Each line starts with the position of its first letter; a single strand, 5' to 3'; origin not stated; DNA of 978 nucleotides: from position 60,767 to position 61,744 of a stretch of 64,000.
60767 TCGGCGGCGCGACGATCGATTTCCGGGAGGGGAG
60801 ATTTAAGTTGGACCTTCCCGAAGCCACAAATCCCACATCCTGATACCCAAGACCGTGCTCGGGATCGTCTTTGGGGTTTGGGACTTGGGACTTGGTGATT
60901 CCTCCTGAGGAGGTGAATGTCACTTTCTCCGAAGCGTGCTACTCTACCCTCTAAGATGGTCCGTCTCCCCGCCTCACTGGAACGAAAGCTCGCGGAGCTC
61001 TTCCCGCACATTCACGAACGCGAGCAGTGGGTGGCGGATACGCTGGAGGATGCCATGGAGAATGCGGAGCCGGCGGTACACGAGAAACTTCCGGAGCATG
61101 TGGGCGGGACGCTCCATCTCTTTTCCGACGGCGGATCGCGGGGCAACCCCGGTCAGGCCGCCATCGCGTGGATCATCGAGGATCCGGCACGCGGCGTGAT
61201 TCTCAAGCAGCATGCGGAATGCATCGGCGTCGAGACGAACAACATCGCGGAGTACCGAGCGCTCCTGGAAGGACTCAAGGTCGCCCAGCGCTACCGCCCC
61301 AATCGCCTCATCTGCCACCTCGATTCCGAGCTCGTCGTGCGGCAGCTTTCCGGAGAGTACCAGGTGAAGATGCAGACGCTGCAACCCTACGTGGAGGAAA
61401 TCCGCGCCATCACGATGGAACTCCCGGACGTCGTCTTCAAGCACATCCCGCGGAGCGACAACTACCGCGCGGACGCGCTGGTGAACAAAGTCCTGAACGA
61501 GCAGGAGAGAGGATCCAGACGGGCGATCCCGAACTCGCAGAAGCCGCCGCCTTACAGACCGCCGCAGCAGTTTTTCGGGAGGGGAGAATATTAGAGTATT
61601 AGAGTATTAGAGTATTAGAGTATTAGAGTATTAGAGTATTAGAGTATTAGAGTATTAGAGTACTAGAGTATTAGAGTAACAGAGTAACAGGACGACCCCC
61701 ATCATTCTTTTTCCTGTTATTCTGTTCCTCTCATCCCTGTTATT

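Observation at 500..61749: Interlinked family of fold-back repeats whose arms are tandem 7-8 nt words, filling most intergenic gaps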

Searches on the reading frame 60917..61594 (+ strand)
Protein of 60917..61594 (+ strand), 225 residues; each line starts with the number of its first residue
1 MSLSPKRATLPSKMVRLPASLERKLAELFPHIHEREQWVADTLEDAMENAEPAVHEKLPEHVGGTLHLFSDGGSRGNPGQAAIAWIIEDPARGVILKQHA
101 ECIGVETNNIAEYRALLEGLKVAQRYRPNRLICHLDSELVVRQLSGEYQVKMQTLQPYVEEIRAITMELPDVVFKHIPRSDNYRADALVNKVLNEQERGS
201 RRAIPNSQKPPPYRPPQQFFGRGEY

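Call 26: search_protein_families(library=pfam, max_evalue=0.01, proteins=[window:60917-61594:+])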
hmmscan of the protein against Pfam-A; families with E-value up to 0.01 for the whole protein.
window:60917-61594:+ (225 aa): 2 families
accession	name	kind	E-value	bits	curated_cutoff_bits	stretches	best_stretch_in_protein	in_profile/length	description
PF13456.12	RVT_3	-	1.4e-21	77.1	21.6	1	70-191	2-122/123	Reverse transcriptase-like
PF00075.30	RNase_H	-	4e-06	27.5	25.8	1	67-190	5-137/141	RNase H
